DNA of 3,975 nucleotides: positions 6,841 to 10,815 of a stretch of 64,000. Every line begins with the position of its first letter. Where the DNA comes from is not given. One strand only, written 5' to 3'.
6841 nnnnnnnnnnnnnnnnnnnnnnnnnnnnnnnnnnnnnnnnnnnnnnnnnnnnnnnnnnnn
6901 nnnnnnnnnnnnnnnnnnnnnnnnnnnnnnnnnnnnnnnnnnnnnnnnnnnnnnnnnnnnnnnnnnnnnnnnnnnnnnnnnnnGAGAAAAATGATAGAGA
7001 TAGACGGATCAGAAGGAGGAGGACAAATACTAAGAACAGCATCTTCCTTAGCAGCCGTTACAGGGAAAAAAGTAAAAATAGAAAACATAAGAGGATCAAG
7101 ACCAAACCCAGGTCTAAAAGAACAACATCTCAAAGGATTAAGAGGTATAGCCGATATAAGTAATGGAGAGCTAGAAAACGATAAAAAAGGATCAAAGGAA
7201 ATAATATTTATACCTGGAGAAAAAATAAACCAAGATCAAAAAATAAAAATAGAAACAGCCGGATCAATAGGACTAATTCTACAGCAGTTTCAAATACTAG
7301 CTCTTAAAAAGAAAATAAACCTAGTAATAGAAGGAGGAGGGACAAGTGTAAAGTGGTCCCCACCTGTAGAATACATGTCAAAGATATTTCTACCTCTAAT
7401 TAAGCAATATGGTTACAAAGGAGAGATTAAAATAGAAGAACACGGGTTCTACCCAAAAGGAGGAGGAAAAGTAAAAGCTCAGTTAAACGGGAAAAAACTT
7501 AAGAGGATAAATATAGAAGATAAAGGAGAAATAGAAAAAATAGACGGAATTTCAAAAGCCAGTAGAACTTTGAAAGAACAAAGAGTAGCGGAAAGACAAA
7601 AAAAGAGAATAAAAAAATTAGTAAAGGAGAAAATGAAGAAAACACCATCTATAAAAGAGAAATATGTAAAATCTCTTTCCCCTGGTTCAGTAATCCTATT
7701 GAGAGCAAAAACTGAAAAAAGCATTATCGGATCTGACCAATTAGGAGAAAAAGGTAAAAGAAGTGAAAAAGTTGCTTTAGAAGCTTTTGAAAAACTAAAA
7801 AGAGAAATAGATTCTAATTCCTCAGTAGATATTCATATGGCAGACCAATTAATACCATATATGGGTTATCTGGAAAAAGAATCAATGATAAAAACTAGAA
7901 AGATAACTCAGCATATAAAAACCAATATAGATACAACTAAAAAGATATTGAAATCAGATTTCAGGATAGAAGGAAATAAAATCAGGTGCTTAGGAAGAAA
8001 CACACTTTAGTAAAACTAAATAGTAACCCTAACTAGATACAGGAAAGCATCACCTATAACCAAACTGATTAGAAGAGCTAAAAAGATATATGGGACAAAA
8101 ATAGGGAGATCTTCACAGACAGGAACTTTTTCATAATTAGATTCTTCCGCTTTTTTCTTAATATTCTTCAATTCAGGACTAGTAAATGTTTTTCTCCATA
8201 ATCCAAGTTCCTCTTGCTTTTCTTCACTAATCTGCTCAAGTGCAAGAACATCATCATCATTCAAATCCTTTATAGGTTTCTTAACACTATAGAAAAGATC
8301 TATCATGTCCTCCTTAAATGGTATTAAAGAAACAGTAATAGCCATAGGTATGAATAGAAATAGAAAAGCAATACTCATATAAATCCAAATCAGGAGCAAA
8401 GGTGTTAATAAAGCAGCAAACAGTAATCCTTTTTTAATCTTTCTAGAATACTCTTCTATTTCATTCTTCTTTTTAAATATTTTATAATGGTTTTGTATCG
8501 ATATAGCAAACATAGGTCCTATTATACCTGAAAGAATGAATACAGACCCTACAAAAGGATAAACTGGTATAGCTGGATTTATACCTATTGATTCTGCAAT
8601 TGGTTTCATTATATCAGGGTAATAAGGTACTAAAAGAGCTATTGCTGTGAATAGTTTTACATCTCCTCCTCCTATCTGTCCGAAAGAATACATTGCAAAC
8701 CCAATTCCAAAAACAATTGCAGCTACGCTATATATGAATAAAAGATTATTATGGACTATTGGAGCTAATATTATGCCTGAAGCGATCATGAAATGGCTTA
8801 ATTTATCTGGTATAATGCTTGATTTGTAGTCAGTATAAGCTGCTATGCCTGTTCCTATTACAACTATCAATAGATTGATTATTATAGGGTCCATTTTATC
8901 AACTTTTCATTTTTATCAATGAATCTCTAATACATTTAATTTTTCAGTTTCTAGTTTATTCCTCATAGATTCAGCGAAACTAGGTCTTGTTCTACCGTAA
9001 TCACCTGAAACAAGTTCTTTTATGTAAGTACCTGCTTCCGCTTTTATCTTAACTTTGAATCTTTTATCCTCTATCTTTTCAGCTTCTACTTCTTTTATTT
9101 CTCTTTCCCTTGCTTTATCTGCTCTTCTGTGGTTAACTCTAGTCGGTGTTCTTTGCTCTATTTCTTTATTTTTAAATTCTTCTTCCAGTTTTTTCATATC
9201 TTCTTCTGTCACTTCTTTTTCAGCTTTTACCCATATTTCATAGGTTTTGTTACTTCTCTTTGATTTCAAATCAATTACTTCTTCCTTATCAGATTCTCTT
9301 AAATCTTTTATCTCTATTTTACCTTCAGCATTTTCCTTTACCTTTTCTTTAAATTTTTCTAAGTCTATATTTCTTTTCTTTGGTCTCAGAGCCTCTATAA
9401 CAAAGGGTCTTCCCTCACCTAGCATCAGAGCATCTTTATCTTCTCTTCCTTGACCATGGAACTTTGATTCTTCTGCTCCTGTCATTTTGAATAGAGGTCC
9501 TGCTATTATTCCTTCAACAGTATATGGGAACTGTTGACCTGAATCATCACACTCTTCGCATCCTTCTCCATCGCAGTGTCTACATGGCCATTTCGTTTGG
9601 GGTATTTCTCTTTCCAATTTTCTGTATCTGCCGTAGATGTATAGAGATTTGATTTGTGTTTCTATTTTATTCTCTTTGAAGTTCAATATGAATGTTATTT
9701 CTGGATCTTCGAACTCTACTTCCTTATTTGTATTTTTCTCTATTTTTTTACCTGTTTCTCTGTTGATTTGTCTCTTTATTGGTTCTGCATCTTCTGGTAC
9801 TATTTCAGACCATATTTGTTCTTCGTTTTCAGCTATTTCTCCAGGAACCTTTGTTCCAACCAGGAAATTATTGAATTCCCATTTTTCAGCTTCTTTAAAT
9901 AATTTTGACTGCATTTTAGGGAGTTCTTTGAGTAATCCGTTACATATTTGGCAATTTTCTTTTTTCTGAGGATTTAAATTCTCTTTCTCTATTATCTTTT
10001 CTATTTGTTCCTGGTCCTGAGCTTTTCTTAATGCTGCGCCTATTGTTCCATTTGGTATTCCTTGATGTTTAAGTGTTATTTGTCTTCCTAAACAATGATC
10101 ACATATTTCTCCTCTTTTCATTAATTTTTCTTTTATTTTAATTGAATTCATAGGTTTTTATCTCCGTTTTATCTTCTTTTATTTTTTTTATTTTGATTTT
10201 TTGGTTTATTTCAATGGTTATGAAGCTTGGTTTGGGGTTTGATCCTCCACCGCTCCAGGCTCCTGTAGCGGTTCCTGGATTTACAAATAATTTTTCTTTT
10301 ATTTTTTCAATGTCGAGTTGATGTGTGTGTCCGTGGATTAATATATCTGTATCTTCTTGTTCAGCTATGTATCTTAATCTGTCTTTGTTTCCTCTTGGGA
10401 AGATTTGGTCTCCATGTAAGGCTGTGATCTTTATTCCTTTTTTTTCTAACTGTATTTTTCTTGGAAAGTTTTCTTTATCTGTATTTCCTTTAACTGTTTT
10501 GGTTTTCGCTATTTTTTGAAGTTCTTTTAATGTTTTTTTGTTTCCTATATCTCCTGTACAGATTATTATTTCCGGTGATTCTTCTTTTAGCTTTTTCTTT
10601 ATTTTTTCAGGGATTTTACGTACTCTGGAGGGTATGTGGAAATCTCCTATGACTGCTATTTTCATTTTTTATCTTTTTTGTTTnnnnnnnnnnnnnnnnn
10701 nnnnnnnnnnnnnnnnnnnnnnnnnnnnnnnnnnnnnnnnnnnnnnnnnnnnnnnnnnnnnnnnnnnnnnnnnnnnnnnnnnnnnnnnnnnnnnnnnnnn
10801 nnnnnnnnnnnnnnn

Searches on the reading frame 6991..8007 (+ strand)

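Call 60: search_protein_families(library=pfam, proteins=[window:6991-8007:+], max_evalue=0.0001)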
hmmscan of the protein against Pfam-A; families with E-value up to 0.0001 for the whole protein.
window:6991-8007:+ (339 aa): 2 families
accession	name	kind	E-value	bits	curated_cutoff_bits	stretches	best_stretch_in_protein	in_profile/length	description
PF01137.26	RTC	-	5.3e-68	228.9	27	1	8-326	3-221/221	RNA 3'-terminal phosphate cyclase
PF05189.18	RTC_insert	-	1.6e-16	61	23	1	177-273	2-101/102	RNA 3'-terminal phosphate cyclase (RTC), insert domain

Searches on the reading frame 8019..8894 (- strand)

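Call 60: search_protein_families(library=pfam, proteins=[window:8019-8894:-], max_evalue=0.0001)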
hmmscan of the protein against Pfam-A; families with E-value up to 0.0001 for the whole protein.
window:8019-8894:- (292 aa): 1 family
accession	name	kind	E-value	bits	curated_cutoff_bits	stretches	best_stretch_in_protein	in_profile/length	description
PF01478.23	Peptidase_A24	-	1e-12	48.8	26.5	1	10-93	2-87/104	Type IV leader peptidase family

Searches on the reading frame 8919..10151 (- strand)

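Call 61: search_protein_families(library=pfam, proteins=[window:8919-10151:-], max_evalue=0.0001)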
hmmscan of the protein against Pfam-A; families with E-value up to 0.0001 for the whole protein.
window:8919-10151:- (411 aa): 2 families
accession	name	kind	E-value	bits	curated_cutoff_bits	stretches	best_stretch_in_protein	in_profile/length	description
PF21238.2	Pus10_C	-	7.2e-67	225.8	27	1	171-410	1-231/232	Pus10, C-terminal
PF22023.1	Pus10_THUMP_arc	-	3.4e-24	85.2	28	1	84-157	5-78/78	Pus10 THUMP domain, archaeal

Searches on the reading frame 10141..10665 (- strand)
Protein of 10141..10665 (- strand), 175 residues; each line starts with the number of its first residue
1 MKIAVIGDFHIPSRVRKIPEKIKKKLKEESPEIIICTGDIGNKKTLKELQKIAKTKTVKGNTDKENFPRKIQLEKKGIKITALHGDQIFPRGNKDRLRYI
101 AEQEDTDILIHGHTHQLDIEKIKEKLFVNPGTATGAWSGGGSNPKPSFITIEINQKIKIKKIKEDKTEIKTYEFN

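Call 61: search_protein_families(library=pfam, proteins=[window:10141-10665:-], max_evalue=0.0001)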
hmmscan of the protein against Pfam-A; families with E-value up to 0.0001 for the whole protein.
window:10141-10665:- (175 aa): 2 families
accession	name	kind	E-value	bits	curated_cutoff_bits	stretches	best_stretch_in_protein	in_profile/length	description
PF12850.12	Metallophos_2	-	2.5e-30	106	27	1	1-154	1-152/154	Calcineurin-like phosphoesterase superfamily domain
PF00149.33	Metallophos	-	1.6e-09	38.9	21.5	1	1-116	1-190/191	Calcineurin-like phosphoesterase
